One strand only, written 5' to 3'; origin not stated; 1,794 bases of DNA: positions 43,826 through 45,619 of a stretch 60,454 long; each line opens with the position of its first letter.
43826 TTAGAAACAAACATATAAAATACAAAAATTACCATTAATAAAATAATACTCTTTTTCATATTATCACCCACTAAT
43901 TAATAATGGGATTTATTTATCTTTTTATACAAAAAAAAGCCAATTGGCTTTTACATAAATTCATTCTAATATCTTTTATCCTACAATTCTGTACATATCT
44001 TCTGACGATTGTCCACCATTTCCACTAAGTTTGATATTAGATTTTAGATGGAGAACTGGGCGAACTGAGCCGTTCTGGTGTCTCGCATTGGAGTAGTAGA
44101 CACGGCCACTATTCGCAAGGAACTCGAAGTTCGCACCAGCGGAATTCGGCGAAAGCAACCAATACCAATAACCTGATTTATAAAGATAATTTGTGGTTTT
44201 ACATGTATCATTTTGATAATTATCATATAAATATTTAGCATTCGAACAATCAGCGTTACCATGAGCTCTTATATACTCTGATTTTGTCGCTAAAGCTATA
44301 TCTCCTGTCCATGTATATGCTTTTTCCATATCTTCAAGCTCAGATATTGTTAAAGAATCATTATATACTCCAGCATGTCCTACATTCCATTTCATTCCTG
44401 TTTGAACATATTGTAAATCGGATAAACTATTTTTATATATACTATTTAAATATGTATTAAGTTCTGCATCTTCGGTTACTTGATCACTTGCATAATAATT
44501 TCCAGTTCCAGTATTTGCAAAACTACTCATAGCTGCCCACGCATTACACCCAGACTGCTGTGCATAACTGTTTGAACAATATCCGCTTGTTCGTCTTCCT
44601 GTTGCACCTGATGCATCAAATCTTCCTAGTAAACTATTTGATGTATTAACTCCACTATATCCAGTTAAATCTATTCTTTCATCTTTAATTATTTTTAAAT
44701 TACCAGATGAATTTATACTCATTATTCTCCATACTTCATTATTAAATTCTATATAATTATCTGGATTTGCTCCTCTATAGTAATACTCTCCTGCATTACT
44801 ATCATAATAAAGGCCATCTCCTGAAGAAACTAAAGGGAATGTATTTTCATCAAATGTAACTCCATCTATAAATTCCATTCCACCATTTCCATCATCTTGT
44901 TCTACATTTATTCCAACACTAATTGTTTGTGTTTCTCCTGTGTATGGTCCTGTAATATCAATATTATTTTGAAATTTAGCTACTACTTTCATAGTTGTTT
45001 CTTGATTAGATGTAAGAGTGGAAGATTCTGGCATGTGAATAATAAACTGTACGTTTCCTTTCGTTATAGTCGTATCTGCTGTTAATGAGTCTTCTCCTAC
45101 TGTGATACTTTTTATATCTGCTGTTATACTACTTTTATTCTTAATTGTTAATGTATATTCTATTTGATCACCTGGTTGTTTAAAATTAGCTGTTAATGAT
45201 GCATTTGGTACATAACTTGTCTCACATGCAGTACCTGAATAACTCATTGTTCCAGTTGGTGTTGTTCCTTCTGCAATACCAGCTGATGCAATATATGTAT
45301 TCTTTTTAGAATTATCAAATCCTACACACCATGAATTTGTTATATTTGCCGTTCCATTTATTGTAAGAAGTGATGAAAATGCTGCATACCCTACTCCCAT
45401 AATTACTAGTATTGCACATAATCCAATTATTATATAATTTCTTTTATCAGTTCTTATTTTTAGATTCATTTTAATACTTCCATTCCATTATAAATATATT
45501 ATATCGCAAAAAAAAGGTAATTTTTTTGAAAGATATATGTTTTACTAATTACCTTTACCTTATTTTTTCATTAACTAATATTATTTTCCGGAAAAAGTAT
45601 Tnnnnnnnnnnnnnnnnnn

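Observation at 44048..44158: GC-rich, adenine-poor, NNC-codon patch at the C-terminal tip of a secreted protein: candidate DGR variable region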

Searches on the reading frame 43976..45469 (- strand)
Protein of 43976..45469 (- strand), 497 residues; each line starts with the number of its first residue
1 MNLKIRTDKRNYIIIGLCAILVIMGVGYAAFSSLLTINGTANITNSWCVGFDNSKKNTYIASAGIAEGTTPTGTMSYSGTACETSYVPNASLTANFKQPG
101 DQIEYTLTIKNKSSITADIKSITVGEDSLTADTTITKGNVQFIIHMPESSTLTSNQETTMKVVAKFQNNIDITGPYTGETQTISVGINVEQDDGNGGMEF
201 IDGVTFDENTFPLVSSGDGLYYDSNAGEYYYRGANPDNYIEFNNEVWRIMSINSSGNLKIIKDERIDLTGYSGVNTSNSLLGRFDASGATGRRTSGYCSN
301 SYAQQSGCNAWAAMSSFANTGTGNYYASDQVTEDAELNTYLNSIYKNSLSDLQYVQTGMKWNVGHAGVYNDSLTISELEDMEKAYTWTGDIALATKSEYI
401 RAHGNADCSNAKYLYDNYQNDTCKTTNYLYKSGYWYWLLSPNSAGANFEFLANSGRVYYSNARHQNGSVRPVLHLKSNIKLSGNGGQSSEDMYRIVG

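Call 6: search_protein_families(library=pfam, proteins=[window:43976-45469:-], max_evalue=0.1)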
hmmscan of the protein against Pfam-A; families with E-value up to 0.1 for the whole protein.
window:43976-45469:- (497 aa): 1 family
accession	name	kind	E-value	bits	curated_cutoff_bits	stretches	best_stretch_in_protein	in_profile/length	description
PF19789.6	DUF6273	-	0.00021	21.6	23.5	1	409-477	105-172/172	Domain of unknown function (DUF6273)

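Call 7: find_encoding_contigs(protein=window:43976-45469:-, flank=10000, max_places=10)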
Protein window:43976-45469:- (497 aa): no gene with exactly this product is on record in the collection.

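Call 8: find_homologous_proteins(query=window:43976-45469:-, max_evalue=0.001)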
Query window:43976-45469:- (497 aa): 1039 proteins with E <= 0.001 among 8000 candidates; the best 120 are listed.
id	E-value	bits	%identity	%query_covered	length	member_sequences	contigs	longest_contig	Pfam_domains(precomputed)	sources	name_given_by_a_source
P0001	0.0e+0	1116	100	100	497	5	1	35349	-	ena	-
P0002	2.8e-284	961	87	99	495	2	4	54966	PF19789.7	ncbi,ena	-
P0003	2.0e-282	955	86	100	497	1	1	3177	-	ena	-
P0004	2.4e-278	942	85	100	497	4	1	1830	-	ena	-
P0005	5.6e-278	941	86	99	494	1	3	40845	-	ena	-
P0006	2.4e-277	938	85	99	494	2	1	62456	PF19789.7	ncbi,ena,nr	ncbi:MAG: hypothetical protein IKE90_03945 [Bacilli bacterium]|nr:hypothetical protein [Bacilli bact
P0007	5.3e-276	934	85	100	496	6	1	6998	PF19789.7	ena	-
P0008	5.1e-274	927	84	100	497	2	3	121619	-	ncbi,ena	-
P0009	1.4e-266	903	82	100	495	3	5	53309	PF19789.7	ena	-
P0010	8.8e-266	900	82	100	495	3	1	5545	-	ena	-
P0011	2.3e-261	886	81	100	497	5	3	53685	-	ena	-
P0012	4.2e-261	885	80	100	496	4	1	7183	PF19789.7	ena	-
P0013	5.4e-258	875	80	100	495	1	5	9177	-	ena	-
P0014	1.4e-202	692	66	99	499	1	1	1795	PF19789.7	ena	-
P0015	1.3e-180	619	61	95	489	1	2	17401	-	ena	-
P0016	1.0e-160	554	56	99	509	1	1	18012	PF19789.7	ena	-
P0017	1.2e-160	554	56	98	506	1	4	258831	PF19789.7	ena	-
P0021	2.4e-158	546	85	57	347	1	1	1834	PF19789.7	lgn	-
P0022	7.2e-157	541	56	99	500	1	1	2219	PF19789.7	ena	-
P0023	7.4e-157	541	55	99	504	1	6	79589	PF19789.7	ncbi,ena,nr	ncbi:MAG: hypothetical protein IKE90_02425 [Bacilli bacterium]|nr:hypothetical protein [Bacilli bact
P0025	3.6e-156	539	55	100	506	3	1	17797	PF19789.7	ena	-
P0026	1.6e-155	537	55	98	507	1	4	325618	PF19789.7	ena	-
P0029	1.8e-153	530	54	99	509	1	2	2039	PF19789.7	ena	-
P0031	3.2e-151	523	54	99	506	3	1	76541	PF19789.7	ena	-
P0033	3.3e-147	509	54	95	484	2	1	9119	PF19789.7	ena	-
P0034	3.4e-146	506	81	56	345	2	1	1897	PF19789.7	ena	-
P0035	1.1e-145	504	52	99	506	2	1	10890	PF19789.7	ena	-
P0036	8.3e-145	501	52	99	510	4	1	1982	PF19789.7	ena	-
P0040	6.4e-141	489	51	99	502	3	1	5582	PF19789.7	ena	-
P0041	2.6e-137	477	52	100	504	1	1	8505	PF19789.7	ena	-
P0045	8.0e-130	452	52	78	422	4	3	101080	PF19789.7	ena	-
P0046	1.4e-128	448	68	61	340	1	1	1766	PF19789.7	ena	-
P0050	2.4e-124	434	47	99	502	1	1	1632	PF19789.7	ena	-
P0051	2.8e-124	434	49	100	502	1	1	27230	PF19789.7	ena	-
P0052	6.6e-123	429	49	100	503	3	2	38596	PF19789.7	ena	-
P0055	3.0e-114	401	46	97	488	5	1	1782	PF19789.7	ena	-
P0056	4.4e-110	387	46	98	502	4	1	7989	PF19789.7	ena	-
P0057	1.5e-106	375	45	97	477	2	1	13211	PF19789.7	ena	-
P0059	3.7e-106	374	45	98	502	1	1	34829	PF19789.7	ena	-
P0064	4.1e-102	361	45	98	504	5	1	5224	PF19789.7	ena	-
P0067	1.3e-84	303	38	98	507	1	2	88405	PF19789.7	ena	-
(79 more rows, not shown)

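Call 10: list_cluster_members(proteins=[P0001, P0002, P0007, P0011])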
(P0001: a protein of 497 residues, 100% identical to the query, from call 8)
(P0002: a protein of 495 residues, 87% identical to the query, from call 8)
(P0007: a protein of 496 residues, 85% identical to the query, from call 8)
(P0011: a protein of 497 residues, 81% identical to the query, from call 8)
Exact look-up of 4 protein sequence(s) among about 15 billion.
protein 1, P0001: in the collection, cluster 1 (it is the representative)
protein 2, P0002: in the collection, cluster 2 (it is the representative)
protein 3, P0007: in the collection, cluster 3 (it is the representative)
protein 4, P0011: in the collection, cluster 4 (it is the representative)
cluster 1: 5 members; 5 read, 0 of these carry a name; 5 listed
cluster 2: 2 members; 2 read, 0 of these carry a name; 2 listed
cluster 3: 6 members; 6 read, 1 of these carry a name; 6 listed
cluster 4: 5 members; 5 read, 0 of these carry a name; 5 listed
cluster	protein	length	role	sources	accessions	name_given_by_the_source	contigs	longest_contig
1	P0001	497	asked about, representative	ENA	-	-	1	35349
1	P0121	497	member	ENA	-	-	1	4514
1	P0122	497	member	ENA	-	-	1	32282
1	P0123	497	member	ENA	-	-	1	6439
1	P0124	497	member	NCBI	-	-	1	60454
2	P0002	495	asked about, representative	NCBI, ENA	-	-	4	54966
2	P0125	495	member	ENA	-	-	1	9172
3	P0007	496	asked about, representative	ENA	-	-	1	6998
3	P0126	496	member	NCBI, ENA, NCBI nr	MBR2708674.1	MAG: hypothetical protein IKE90_04515 [Bacilli bacterium] | hypothetical protein [Bacilli bacterium]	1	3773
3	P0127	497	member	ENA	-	-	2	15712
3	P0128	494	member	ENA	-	-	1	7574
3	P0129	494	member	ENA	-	-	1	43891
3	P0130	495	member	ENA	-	-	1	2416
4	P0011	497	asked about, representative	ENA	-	-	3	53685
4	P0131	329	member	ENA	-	-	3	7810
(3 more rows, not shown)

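Call 12: find_encoding_contigs(protein=P0008, flank=10000, max_places=4)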
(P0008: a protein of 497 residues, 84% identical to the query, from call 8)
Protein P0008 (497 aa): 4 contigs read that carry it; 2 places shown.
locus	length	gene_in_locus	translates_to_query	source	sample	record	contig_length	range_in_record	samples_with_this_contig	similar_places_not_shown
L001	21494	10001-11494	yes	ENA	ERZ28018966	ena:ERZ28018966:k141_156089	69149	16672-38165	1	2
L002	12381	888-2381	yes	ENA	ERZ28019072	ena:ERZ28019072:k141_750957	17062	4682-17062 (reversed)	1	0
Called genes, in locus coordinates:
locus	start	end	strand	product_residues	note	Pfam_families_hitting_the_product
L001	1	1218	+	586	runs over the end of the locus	PF07973:tRNA_SAD, PF00587:tRNA-synt_2b, PF03129:HGTP_anticodon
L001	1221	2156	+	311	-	-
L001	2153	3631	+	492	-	PF01336:tRNA_anti-codon, PF00152:tRNA-synt_2, PF01409:tRNA-synt_2d (faint)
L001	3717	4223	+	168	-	PF12685:SpoIIIAH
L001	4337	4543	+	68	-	PF00196:GerE, PF04545:Sigma70_r4, PF08281:Sigma70_r4_2, PF08279:HTH_11 (weak)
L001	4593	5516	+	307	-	PF10646:Germane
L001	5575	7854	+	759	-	PF09364:XFP_N, PF03894:XFP, PF09363:XFP_C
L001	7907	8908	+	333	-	PF01073:3Beta_HSD, PF01370:Epimerase, PF02719:Polysacc_synt_2, PF04321:RmlD_sub_bind, PF05368:NmrA (weak), PF07993:NAD_binding_4, PF13460:NAD_binding_10, PF16363:GDP_Man_Dehyd, +1 more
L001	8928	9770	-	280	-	PF12784:PDDEXK_2, PF27070:HTH_Rpn_C (weak)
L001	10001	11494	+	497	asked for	-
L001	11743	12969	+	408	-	PF03952:Enolase_N, PF00113:Enolase_C, PF13378:MR_MLE_C (weak), PF07476:MAAL_C (weak)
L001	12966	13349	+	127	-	PF07963:N_methyl (weak)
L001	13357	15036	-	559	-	PF00753:Lactamase_B, PF23023:Anti-Pycsar_Apyc1 (faint), PF22505:RNase_J_b_CASP, PF07521:RMMBL, PF17770:RNase_J_C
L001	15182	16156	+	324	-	PF02881:SRP54_N, PF00448:SRP54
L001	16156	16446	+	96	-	PF04297:UPF0122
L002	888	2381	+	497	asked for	-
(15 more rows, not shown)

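Call 13: find_encoding_contigs(protein=P0006, flank=10000, max_places=4)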
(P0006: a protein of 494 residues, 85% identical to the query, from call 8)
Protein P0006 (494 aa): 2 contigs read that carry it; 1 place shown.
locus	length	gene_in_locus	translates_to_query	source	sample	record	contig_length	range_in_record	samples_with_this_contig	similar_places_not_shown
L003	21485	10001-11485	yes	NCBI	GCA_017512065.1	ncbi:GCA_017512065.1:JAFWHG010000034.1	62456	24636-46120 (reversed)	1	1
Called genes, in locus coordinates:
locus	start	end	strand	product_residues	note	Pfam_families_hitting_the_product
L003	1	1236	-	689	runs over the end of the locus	PF01136:Peptidase_U32, PF12392:DUF3656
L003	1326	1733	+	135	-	PF07963:N_methyl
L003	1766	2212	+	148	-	-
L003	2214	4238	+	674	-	PF00990:GGDEF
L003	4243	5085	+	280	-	PF03631:Virul_fac_BrkB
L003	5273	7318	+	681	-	PF27449:LtaS_N, PF00884:Sulfatase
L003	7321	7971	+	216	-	-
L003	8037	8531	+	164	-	-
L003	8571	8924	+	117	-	PF14071:YlbD_coat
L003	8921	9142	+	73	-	PF14003:YlbE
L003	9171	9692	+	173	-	PF03602:Cons_hypoth95, PF01555:N6_N4_Mtase (faint), PF02086:MethyltransfD12 (weak), PF02475:TRM5-TYW2_MTfase (weak), PF05175:MTS, PF13847:Methyltransf_31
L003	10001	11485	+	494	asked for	PF19789:DUF6273 (faint)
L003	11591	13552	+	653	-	PF03412:Peptidase_C39, PF00664:ABC_membrane, PF00005:ABC_tran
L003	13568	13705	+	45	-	-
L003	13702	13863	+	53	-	-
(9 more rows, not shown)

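Call 17: find_encoding_contigs(protein=P0026, flank=10000, max_places=3)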
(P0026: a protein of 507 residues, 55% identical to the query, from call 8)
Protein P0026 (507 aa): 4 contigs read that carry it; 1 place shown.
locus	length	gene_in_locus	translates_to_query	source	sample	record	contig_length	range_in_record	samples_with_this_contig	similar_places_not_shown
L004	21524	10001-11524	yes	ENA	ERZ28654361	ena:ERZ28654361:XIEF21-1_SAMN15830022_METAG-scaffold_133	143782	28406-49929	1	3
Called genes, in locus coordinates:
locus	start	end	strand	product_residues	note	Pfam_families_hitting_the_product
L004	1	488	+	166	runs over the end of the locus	PF00466:Ribosomal_L10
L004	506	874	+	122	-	PF16320:Ribosomal_L12_N, PF00542:Ribosomal_L12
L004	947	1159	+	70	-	-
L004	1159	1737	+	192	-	PF05175:MTS, PF06325:PrmA, PF13847:Methyltransf_31 (weak), PF08242:Methyltransf_12 (weak), PF13649:Methyltransf_25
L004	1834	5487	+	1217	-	PF04563:RNA_pol_Rpb2_1, PF04561:RNA_pol_Rpb2_2, PF04565:RNA_pol_Rpb2_3, PF10385:RNA_pol_Rpb2_45, PF00562:RNA_pol_Rpb2_6, PF04560:RNA_pol_Rpb2_7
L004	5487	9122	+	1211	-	PF04997:RNA_pol_Rpb1_1, PF00623:RNA_pol_Rpb1_2, PF04983:RNA_pol_Rpb1_3, PF05000:RNA_pol_Rpb1_4, PF04998:RNA_pol_Rpb1_5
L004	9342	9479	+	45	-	PF08388:GIIM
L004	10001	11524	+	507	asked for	PF19789:DUF6273 (weak)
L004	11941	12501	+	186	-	-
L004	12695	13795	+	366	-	PF01183:Glyco_hydro_25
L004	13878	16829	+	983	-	PF02463:SMC_N, PF13175:AAA_15 (weak), PF13304:AAA_21 (weak), PF13476:AAA_23, PF06470:SMC_hinge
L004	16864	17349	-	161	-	PF00383:dCMP_cyt_deam_1, PF14437:MafB19-deam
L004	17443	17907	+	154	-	PF01252:Peptidase_A8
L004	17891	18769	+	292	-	PF01479:S4, PF00849:PseudoU_synth_2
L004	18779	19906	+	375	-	PF01694:Rhomboid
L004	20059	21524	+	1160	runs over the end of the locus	PF01832:Glucosaminidase, PF07523:Big_3 (faint), PF16403:Bact_surface_Ig-like, PF18981:InlK_D3 (weak), PF16403:Bact_surface_Ig-like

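Call 18: find_encoding_contigs(protein=P0023, flank=10000, max_places=4)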
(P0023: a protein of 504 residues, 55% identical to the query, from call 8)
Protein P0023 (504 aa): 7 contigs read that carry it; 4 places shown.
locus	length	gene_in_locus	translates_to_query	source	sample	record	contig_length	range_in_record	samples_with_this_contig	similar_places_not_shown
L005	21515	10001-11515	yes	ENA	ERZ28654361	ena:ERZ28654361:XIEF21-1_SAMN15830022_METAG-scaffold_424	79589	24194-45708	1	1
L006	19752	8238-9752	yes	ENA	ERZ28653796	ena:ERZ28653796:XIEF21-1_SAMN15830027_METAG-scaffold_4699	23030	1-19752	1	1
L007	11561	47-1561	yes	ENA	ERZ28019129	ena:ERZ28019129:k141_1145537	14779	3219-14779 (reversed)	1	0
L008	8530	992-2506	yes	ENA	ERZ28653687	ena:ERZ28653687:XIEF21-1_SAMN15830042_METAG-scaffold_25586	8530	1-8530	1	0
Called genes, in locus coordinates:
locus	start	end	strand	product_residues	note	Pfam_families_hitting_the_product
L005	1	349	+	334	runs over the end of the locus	PF05496:RuvB_N, PF13173:AAA_14 (weak), PF00004:AAA, PF07728:AAA_5 (weak), PF17864:AAA_lid_4, PF05491:WHD_RuvB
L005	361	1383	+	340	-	PF02547:Queuosine_synth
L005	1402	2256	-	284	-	PF12784:PDDEXK_2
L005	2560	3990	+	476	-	-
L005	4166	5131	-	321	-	-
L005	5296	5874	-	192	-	PF00574:CLP_protease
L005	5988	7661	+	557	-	PF00485:PRK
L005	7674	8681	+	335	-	PF00044:Gp_dh_N, PF02800:Gp_dh_C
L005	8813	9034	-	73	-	-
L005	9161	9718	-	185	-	PF04383:KilA-N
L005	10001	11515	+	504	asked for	PF19789:DUF6273 (faint)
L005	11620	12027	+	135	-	PF07963:N_methyl (weak)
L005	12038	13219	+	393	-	PF00162:PGK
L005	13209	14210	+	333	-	PF03706:LPG_synthase_TM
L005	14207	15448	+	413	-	PF13439:Glyco_transf_4, PF13579:Glyco_trans_4_4, PF00534:Glycos_transf_1, PF13692:Glyco_trans_1_4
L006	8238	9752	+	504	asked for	PF19789:DUF6273 (faint)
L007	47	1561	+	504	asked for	PF19789:DUF6273 (faint)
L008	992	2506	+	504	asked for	PF19789:DUF6273 (faint)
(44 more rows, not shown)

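Call 37: find_encoding_contigs(protein=P0017, flank=10000, max_places=4)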
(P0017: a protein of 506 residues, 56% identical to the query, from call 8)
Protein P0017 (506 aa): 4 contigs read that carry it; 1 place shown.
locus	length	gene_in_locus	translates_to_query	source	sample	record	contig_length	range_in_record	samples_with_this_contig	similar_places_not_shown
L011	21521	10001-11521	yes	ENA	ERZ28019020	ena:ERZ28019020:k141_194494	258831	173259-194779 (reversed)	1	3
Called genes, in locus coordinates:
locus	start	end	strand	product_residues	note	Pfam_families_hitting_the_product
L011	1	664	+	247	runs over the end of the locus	PF07819:PGAP1 (faint), PF12146:Hydrolase_4, PF00561:Abhydrolase_1, PF12697:Abhydrolase_6, PF20408:Abhydrolase_11, PF00561:Abhydrolase_1 (weak)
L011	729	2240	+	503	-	PF08245:Mur_ligase_M, PF02875:Mur_ligase_C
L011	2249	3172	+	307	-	-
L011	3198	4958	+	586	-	-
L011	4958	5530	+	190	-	-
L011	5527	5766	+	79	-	-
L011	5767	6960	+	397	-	PF01820:Dala_Dala_lig_N, PF02655:ATP-grasp_3 (faint), PF02222:ATP-grasp (faint), PF02786:CPSase_L_D2 (faint), PF07478:Dala_Dala_lig_C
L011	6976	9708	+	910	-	PF00133:tRNA-synt_1, PF09334:tRNA-synt_1g, PF01406:tRNA-synt_1e (weak), PF08264:Anticodon_1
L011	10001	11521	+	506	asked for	PF19789:DUF6273 (faint)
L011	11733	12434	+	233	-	PF02463:SMC_N (weak), PF00005:ABC_tran, PF13304:AAA_21 (faint)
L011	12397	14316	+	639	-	PF02687:FtsX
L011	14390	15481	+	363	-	PF03033:Glyco_transf_28, PF04101:Glyco_tran_28_C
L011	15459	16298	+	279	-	PF01565:FAD_binding_4, PF02873:MurB_C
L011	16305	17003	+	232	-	PF08478:POTRA_1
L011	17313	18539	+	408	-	PF11104:PilM_2 (weak), PF02491:SHS2_FTSA (faint), PF14450:FtsA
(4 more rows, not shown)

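Call 38: search_protein_families(library=ncbifam, proteins=[window:43976-45469:-, L004:11941-12501:+], max_evalue=0.1)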
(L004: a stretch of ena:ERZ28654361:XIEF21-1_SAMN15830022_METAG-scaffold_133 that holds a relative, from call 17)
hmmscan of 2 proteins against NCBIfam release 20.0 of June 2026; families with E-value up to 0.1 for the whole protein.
window:43976-45469:- (497 aa): 2 families
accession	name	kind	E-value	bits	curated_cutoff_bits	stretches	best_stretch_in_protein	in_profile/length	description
TIGR01451.2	B_ant_repeat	repeat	0.0062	16.5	24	1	98-117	9-28/53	DUF11 type repeat protein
NF033486.1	harvest_ssl1498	equivalog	0.096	12.6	45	0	7-31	26-50/53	photosystem II assembly protein Psb34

L004:11941-12501:+ (186 aa): 2 families
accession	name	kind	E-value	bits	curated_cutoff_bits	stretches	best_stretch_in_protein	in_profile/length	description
TIGR01784.1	T_den_put_tspse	subfamily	1.6e-07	31.4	52.1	1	51-171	134-256/273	Rpn family recombination-promoting nuclease/putative transposase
NF011818.0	PRK15290.1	equivalog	0.029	13.8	317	1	6-66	10-69/243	fimbrial chaperone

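Call 69: predict_structure(alignment_id=A6)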
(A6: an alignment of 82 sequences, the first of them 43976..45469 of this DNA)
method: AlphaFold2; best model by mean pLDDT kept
length: 497 residues; sequences in the alignment: 82
mean_pLDDT: 84.3   pTM: 0.63
mean pLDDT of the five models: 84.3, 84.1, 84.1, 84.0, 78.7
residues with pLDDT >= 90: 228; 70-90: 204; 50-70: 49; < 50: 16
segments of 3 or more residues with pLDDT < 50: 1-4, 33-44
pLDDT, mean of each block of 10 residues (from residue 1): 49 76 71 43 60 86 79 88 85 86 90 85 83 79 83 87 76 66 90 63 66 76 80 83 94 89 96 95 79 85 91 94 89 94 96 95 96 94 97 97 84 91 88 96 95 95 96 93 80 86
secondary structure, 60 per line:
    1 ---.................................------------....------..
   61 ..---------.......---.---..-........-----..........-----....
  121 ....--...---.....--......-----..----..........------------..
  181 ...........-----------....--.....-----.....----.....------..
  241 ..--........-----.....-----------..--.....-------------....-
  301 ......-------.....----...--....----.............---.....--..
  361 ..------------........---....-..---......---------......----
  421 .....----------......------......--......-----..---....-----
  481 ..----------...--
elements in order: H4-36 E49-52 E59-62 E72-78 E89-96 E102-111 E117-124 E127-129 E133-137 E140-145 E157-166 E179-191 E203-206 E209-213 E219-223 E228-232 E239-242 E245-252 E258-262 E278-282 H296-299 H301-306 E314-318 E328-331 H336-348 E359-362 H375-382 E386-389 H396-401 H411-416 H421-425 E436-441 E448-453 E456-461 E472-475 E493-495

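Call 72: fold_search(model_id=the predicted structure, library=pdb)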
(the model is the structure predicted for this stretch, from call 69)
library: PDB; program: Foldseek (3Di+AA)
matches with E <= 10: 637; with E <= 0.001: 1
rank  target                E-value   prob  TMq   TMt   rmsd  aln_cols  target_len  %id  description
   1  9qa6                  4.2e-05  1.00  0.29  0.18  10.0       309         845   19  Cryo-EM structure of Thomasclavelia ramosa IgA peptidase (IgAse) active site mutant (S32-N876) (released 2025-06-25)
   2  8q30_0                2.9e-03  0.99  0.14  0.36  13.0       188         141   16  Sulfolobus acidocaldarius AAP filament. (released 2024-03-06)
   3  2iv9_A                4.6e-03  0.51  0.11  0.21  16.2       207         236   10  B2-appendage from AP2 in complex with Eps15 peptide (released 2007-03-13)
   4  5cn1_D                7.5e-03  0.97  0.13  0.43   8.7       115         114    7  Crystal structure of yeast GGA1_GAE domain-P21 (released 2016-07-20)
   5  1p4u_A                7.9e-03  0.97  0.13  0.36   8.7       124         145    8  CRYSTAL STRUCTURE OF GGA3 GAE DOMAIN IN COMPLEX WITH RABAPTIN-5 PEPTIDE (released 2003-07-29)
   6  4c47_A                8.9e-03  0.87  0.11  0.24  14.7       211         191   10  Salmonella enterica trimeric lipoprotein SadB (released 2014-01-08)
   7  4c47_B                1.0e-02  0.60  0.08  0.19  16.0       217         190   12  Salmonella enterica trimeric lipoprotein SadB (released 2014-01-08)
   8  1qtp                  1.2e-02  0.41  0.12  0.21  16.9       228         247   11  CRYSTAL STRUCTURE OF THE AP-2 CLATHRIN ADAPTOR ALPHA-APPENDAGE (released 1999-07-12)
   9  2ymt_A                1.2e-02  0.90  0.12  0.38  10.1       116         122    9  gamma 2 adaptin EAR domain crystal structure with phage peptide GEEWGPWV (released 2013-07-10)
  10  3hs8_A                1.2e-02  0.38  0.12  0.22  17.0       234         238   11  Intersectin 1-peptide-AP2 alpha ear complex (released 2010-02-23)
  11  1e42_A                1.2e-02  0.35  0.11  0.21  16.3       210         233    9  Beta2-adaptin appendage domain, from clathrin adaptor AP2 (released 2000-08-21)
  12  9qpq_H                1.4e-02  0.38  0.12  0.22  20.9       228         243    8  The structure of the COPI leaf bound to GOLPH3 (released 2025-10-22)
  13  7ohi_A                1.4e-02  0.30  0.12  0.20  19.4       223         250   12  FCHO1-peptide-AP2 alpha ear complex (released 2022-06-01)
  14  2dwx_A                1.5e-02  0.94  0.13  0.39   6.9       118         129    6  Co-crystal Structure Analysis of GGA1-GAE with the WNSF motif (released 2007-04-17)
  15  4c47_C                1.8e-02  0.60  0.09  0.20  15.6       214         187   10  Salmonella enterica trimeric lipoprotein SadB (released 2014-01-08)
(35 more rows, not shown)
